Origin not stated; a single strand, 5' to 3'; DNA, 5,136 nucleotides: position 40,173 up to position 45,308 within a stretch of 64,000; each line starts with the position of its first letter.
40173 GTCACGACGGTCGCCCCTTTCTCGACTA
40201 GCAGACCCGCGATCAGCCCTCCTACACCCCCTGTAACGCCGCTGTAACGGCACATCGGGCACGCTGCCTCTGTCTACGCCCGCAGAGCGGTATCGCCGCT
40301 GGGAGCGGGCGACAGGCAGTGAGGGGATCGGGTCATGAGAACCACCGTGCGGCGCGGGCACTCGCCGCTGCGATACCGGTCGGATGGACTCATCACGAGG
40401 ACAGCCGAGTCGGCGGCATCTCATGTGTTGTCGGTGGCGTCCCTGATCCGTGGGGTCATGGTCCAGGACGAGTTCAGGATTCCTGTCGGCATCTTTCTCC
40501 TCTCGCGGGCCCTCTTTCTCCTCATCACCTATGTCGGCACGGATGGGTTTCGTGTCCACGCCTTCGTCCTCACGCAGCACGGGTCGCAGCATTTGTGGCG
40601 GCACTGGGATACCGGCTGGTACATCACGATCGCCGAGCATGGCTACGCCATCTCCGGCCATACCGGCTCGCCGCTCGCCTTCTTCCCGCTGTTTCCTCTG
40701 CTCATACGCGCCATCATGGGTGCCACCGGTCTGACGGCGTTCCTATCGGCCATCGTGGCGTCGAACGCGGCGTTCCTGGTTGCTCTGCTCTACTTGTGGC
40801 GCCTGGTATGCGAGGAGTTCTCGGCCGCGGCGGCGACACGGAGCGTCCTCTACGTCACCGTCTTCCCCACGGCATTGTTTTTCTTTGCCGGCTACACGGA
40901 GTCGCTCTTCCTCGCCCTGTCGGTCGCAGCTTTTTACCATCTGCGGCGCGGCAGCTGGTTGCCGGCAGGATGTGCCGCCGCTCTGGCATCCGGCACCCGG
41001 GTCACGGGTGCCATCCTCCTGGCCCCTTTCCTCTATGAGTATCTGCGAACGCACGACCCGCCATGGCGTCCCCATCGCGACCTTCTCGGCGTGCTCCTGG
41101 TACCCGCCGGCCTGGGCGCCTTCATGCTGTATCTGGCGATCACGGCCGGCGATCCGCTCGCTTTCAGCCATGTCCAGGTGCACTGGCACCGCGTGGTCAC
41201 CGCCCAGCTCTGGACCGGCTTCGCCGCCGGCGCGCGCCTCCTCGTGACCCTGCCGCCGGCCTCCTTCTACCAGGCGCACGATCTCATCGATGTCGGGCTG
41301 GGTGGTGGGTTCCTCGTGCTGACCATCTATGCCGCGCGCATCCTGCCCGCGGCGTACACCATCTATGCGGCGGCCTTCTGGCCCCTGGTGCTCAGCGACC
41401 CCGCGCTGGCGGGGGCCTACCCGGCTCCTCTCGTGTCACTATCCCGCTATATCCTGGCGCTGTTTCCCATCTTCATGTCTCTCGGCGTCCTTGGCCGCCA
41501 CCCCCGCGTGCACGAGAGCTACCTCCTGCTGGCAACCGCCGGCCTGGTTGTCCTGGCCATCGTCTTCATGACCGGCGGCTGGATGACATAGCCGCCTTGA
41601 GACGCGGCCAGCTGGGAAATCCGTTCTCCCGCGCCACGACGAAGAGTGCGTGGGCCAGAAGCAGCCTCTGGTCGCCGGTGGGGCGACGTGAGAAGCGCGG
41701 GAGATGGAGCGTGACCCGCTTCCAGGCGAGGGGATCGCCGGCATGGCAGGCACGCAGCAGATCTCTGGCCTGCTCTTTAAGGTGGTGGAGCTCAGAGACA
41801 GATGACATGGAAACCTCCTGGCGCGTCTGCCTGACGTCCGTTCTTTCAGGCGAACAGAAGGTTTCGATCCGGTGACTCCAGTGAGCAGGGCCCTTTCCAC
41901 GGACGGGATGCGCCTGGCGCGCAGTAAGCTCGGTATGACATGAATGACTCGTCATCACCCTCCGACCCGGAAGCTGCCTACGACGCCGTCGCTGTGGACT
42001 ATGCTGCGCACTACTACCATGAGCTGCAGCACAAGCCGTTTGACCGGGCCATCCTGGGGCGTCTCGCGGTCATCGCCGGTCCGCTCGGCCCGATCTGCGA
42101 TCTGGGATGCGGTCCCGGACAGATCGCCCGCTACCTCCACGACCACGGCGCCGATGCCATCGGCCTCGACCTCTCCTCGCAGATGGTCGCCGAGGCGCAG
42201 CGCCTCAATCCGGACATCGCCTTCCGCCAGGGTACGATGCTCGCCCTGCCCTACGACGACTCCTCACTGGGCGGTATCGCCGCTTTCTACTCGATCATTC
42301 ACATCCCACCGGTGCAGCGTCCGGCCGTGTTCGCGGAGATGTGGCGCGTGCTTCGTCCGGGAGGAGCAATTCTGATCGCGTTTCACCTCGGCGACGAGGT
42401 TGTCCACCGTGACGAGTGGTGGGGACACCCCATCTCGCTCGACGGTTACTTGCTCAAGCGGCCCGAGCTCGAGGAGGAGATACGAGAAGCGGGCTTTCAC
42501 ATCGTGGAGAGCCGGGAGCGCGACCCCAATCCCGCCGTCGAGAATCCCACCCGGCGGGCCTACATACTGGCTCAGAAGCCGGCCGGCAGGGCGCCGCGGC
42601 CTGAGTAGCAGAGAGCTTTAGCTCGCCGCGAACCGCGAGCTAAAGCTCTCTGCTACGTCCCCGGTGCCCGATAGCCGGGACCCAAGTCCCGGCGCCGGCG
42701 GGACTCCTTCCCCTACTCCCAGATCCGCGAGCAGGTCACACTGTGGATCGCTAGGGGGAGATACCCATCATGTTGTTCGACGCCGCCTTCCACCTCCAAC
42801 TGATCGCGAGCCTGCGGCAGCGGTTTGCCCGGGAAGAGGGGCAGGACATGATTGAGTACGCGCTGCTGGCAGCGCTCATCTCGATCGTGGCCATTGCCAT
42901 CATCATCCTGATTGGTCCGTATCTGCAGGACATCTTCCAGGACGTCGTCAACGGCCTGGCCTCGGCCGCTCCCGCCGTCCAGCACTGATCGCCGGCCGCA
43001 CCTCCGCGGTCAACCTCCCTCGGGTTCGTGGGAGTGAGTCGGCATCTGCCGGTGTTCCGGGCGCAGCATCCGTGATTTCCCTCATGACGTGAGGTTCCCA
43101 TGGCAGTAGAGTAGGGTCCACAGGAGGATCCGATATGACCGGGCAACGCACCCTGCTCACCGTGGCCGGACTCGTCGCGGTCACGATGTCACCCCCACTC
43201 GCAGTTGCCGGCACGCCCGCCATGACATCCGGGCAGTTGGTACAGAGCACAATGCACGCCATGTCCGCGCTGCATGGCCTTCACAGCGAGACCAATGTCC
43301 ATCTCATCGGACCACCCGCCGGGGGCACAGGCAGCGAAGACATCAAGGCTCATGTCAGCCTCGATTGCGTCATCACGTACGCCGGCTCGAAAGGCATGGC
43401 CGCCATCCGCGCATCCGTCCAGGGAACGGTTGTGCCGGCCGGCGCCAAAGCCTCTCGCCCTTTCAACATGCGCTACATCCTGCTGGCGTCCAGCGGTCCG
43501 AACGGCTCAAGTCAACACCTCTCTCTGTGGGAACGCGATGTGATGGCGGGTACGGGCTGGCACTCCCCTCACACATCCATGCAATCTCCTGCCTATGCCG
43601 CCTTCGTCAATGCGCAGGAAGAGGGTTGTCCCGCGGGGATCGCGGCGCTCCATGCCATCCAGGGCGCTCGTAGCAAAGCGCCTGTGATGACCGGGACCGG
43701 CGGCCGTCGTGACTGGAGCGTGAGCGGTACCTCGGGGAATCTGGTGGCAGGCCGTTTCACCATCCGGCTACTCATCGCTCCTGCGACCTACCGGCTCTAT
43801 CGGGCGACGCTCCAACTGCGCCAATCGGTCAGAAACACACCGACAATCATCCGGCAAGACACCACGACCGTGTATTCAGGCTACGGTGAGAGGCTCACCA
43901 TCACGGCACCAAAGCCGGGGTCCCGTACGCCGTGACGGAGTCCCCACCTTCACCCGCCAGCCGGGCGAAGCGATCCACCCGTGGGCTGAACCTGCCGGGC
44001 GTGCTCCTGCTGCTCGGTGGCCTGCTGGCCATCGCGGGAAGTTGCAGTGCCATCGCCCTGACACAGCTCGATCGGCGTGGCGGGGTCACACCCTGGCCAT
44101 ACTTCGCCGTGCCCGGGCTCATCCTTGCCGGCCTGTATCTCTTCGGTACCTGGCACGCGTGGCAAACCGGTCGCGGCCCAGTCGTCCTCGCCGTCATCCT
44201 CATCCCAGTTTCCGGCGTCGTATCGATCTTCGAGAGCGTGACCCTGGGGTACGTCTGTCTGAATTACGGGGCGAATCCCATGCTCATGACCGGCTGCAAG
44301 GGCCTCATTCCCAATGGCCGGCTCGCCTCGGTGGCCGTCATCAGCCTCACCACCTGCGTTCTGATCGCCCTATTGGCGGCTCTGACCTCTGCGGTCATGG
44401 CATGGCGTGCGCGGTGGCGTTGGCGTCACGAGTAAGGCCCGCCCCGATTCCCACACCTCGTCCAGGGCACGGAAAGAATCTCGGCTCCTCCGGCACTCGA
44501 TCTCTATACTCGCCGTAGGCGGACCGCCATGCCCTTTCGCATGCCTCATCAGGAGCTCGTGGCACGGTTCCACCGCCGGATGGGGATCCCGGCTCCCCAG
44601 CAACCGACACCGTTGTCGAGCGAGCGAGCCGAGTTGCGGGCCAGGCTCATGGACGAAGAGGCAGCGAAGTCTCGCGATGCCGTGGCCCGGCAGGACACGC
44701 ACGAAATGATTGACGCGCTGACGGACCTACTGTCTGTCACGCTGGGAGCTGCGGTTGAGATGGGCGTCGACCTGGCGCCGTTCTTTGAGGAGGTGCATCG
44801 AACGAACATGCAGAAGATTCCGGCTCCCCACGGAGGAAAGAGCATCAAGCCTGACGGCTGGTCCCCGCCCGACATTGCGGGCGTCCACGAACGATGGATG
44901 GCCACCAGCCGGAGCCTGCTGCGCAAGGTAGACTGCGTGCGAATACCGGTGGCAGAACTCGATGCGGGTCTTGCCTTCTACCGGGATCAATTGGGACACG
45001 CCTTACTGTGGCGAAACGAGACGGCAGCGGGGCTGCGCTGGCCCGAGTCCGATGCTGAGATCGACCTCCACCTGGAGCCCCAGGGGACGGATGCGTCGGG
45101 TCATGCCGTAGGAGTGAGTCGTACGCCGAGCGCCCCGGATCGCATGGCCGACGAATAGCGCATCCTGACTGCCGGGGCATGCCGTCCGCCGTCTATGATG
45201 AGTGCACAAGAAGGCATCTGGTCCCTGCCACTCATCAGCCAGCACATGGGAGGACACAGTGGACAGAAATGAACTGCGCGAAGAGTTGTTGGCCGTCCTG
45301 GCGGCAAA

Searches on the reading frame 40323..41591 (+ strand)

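Call 10: search_protein_families(library=pfam, proteins=[window:40323-41591:+], max_evalue=0.0001)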
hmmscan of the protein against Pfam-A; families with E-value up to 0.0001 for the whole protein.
window:40323-41591:+ (422 aa): 1 family
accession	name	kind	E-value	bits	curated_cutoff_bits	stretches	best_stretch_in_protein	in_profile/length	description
PF04188.19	Mannosyl_trans2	-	1.1e-09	38.7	22.4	1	85-227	49-200/443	Mannosyltransferase (PIG-V)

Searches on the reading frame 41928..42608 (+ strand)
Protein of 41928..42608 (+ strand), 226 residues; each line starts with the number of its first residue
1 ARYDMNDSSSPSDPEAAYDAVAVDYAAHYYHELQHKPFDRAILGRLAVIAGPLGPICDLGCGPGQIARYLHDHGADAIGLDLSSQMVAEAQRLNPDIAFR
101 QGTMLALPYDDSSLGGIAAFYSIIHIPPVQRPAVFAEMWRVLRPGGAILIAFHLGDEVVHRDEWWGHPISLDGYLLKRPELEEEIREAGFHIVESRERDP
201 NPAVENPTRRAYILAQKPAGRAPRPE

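Call 64: search_protein_families(library=pfam, proteins=[window:41928-42608:+], max_evalue=0.001)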
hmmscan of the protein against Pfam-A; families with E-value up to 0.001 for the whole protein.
window:41928-42608:+ (226 aa): 7 families
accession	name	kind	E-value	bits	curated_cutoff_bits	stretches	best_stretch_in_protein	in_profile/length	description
PF13649.12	Methyltransf_25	-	2.4e-21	76.6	27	1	56-146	1-97/97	Methyltransferase domain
PF08241.18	Methyltransf_11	-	3.4e-19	69.7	21.2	1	58-150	2-95/95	Methyltransferase domain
PF13489.12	Methyltransf_23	-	2.2e-10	40.9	27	1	44-194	14-163/164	Methyltransferase domain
PF08242.18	Methyltransf_12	-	8.8e-09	36.4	30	1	58-147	2-97/98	Methyltransferase domain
PF13847.12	Methyltransf_31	-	1.4e-08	35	27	1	55-151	6-110/145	Methyltransferase domain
PF01209.24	Ubie_methyltran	-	8e-06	25.8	20.1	1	55-150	50-151/233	ubiE/COQ5 methyltransferase family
PF02353.26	CMAS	-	1.2e-05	25.2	27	1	14-196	27-216/273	Mycolic acid cyclopropane synthetase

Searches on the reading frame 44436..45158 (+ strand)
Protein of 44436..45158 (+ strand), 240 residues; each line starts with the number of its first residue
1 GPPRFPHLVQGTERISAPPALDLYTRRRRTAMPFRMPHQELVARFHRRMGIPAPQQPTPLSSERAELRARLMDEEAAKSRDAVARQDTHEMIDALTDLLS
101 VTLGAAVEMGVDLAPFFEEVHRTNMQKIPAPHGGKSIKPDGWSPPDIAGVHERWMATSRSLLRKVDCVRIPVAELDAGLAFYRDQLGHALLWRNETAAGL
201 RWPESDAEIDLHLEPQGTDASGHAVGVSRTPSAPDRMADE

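Call 64: search_protein_families(library=pfam, proteins=[window:44436-45158:+], max_evalue=0.001)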
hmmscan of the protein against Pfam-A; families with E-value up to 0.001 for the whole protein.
window:44436-45158:+ (240 aa): 1 family
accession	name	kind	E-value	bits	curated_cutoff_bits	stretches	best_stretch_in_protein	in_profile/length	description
PF01503.22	PRA-PH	-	9.9e-17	61.6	21.3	1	42-124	1-86/86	Phosphoribosyl-ATP pyrophosphohydrolase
